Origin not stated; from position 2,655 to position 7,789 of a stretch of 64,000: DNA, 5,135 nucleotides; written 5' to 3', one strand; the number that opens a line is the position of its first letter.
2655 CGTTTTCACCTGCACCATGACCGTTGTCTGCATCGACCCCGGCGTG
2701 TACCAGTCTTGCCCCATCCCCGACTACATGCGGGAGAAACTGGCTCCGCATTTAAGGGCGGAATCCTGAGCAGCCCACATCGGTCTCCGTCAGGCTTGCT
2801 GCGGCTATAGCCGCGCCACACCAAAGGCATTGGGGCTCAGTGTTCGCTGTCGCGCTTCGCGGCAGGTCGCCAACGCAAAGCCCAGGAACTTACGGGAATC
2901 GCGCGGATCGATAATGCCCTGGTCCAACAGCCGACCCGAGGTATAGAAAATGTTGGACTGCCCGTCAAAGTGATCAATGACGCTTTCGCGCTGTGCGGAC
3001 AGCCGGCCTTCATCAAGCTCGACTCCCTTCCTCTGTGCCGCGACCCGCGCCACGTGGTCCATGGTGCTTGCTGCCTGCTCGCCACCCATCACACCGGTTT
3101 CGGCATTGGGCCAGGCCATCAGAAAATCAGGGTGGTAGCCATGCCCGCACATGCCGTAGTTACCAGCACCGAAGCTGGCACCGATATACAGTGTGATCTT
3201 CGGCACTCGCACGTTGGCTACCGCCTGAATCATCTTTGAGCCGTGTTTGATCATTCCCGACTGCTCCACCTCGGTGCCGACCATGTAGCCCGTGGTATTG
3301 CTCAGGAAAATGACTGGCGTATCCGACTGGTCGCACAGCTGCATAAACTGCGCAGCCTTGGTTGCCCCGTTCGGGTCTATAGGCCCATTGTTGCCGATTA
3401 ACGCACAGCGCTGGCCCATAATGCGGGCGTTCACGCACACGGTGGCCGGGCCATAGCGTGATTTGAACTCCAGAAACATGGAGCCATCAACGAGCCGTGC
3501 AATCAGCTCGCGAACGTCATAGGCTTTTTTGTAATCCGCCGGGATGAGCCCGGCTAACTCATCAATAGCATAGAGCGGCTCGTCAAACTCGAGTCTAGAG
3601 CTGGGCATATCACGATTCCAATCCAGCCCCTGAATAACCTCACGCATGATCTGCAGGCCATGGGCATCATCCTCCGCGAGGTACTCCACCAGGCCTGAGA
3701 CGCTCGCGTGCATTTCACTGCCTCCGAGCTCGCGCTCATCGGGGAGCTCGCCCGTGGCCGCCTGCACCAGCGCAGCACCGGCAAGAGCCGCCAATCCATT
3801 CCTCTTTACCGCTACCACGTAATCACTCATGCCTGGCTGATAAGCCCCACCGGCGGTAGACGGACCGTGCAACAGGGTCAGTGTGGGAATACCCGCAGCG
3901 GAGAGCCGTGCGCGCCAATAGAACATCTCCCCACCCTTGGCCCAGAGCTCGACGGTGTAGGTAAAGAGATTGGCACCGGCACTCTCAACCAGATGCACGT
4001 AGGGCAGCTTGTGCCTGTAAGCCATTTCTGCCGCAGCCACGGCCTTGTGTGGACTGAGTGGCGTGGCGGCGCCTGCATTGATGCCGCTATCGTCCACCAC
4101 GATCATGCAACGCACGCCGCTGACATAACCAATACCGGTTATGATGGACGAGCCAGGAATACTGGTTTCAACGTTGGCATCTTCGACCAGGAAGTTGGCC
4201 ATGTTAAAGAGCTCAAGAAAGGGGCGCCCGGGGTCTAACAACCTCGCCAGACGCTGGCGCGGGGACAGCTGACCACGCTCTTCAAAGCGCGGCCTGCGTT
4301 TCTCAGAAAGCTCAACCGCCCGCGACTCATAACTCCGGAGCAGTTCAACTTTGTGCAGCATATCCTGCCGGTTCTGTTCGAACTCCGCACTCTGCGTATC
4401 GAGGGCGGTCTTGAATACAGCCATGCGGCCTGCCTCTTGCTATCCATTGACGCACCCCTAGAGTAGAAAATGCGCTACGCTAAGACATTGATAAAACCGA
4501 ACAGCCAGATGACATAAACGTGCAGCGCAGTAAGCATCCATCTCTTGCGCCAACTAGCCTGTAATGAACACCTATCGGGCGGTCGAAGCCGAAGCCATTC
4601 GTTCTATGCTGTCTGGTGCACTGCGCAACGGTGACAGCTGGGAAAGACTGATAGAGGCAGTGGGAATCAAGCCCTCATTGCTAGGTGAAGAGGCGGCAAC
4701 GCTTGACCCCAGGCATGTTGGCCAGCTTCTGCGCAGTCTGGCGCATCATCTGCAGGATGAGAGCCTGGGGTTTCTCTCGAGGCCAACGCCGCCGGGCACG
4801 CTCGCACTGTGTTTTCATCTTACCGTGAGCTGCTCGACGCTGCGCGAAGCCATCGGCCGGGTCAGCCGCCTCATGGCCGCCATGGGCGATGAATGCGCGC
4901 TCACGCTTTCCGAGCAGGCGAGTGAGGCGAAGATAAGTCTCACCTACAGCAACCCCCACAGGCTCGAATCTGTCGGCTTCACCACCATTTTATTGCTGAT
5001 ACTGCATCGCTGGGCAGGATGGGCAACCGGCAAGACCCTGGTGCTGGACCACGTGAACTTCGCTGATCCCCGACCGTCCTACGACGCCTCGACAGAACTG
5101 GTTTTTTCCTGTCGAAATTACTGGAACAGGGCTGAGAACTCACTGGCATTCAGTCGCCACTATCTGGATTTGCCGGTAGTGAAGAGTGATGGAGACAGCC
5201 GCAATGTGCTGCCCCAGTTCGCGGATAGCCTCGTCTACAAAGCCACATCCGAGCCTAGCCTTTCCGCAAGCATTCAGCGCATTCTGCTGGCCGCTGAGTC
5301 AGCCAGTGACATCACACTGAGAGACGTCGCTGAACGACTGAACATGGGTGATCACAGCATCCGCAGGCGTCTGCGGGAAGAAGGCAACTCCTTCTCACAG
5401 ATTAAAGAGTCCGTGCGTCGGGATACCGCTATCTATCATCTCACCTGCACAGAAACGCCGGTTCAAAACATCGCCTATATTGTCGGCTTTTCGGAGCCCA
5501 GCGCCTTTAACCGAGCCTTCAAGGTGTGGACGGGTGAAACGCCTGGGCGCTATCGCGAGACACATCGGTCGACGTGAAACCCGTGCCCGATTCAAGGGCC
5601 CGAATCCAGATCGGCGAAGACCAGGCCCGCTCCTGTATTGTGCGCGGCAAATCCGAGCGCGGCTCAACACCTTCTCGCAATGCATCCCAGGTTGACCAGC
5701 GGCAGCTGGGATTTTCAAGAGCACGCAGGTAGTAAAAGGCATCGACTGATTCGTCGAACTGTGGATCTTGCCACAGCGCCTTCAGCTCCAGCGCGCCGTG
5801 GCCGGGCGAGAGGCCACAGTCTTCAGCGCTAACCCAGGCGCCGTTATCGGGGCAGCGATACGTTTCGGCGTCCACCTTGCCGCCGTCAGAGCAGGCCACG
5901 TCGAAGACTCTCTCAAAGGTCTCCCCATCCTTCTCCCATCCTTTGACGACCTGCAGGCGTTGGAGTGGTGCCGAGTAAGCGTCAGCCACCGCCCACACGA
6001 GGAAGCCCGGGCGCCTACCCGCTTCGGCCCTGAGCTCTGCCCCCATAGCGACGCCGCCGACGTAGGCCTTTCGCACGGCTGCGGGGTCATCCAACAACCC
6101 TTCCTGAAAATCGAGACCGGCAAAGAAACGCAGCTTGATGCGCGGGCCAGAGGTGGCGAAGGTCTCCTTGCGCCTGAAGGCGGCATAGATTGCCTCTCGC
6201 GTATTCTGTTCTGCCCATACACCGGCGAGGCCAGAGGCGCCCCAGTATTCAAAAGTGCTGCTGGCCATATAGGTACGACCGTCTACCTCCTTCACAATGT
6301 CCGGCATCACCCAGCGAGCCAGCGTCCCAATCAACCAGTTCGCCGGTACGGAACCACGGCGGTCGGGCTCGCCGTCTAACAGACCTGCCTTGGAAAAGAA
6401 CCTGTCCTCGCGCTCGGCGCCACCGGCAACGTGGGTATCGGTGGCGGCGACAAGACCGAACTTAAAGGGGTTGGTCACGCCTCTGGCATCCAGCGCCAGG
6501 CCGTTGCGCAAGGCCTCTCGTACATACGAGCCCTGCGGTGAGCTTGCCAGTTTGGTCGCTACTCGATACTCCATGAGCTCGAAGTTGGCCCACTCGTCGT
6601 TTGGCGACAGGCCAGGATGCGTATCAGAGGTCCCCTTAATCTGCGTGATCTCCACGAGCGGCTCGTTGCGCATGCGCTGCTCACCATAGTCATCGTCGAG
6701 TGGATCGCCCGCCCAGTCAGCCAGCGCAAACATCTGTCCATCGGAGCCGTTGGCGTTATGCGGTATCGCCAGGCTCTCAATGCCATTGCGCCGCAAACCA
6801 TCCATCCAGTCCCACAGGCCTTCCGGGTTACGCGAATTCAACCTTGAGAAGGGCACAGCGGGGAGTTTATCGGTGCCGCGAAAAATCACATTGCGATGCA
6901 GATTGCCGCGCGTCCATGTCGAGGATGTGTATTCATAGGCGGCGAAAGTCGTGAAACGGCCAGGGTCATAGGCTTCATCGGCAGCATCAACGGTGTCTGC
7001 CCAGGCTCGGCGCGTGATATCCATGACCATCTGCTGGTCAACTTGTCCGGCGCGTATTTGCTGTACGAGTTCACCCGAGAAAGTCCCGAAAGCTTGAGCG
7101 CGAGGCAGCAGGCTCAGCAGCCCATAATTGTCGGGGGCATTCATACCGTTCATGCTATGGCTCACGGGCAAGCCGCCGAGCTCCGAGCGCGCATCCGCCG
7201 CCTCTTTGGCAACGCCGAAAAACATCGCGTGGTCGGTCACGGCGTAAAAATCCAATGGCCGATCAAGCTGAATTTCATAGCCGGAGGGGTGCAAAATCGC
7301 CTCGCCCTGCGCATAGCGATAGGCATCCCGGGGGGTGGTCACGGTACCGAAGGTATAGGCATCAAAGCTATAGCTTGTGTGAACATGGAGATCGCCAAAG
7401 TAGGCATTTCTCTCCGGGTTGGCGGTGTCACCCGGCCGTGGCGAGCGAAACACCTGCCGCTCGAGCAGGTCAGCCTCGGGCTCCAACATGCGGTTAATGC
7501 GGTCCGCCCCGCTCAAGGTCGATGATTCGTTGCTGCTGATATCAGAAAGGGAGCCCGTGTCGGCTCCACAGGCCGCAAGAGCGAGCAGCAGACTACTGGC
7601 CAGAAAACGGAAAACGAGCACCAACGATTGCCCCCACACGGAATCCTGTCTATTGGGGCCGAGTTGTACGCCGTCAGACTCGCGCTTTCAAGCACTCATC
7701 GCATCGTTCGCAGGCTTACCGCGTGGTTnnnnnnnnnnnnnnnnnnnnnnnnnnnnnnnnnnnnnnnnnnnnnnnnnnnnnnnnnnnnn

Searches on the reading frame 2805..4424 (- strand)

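Call 26: search_protein_families(library=pfam, proteins=[window:2805-4424:-], max_evalue=0.001)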
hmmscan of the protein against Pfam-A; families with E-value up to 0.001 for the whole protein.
window:2805-4424:- (539 aa): 2 families
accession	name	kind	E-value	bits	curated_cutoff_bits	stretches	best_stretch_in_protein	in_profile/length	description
PF01039.27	Carboxyl_trans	-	2.9e-113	379.5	22.3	1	49-526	4-483/493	Carboxyl transferase domain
PF03255.19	ACCA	-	9.4e-13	48.4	23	1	345-420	124-199/310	Acetyl co-enzyme A carboxylase carboxyltransferase-like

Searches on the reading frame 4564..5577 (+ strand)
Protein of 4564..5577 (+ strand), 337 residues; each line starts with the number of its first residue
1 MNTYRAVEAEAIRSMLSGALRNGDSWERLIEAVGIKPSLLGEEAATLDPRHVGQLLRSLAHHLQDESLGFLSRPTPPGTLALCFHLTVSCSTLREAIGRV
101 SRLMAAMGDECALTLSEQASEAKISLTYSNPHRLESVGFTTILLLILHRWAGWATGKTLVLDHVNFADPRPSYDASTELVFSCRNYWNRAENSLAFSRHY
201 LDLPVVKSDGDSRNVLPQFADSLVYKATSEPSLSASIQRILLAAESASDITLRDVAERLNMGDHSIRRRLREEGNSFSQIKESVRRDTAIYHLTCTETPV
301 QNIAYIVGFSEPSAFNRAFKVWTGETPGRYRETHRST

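Call 26: search_protein_families(library=pfam, proteins=[window:4564-5577:+], max_evalue=0.001)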
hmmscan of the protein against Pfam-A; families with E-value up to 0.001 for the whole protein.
window:4564-5577:+ (337 aa): 3 families
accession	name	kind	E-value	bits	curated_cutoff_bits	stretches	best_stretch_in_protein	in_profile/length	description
PF12625.12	Arabinose_bd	-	1.8e-31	110.1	27.6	1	27-205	5-185/185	Arabinose-binding domain of AraC transcription regulator, N-term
PF12833.13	HTH_18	-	1.6e-17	64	33.6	1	256-332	2-79/80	Helix-turn-helix domain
PF00165.29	HTH_AraC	-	1.4e-06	28.7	26.6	1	295-331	6-41/42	Bacterial regulatory helix-turn-helix proteins, AraC family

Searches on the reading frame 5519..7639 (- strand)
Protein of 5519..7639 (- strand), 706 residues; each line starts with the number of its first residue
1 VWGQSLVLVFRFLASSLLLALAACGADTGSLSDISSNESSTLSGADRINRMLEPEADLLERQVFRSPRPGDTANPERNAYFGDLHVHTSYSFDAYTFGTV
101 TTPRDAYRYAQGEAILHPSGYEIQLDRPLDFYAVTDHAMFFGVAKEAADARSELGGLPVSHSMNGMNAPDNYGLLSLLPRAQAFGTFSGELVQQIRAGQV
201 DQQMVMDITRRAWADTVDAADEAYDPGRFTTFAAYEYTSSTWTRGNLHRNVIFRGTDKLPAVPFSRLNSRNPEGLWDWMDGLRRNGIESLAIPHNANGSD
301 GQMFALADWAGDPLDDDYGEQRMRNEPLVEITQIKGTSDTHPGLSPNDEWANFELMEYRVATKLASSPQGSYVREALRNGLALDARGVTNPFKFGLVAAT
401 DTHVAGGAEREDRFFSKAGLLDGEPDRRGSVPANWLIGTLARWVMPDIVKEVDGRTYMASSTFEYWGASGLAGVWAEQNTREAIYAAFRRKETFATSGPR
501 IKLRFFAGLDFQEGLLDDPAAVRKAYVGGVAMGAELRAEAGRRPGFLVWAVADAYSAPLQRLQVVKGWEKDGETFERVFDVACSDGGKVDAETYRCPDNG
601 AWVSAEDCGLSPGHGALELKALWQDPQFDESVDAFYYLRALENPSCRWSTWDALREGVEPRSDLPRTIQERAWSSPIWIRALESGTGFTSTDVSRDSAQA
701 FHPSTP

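Call 26: search_protein_families(library=pfam, proteins=[window:5519-7639:-], max_evalue=0.001)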
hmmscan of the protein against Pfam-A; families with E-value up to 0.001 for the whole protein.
window:5519-7639:- (706 aa): 1 family
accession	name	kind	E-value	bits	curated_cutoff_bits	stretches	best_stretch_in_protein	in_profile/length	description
PF12228.14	DUF3604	-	2.1e-221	736.9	20.4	1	74-680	1-590/591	Protein of unknown function (DUF3604)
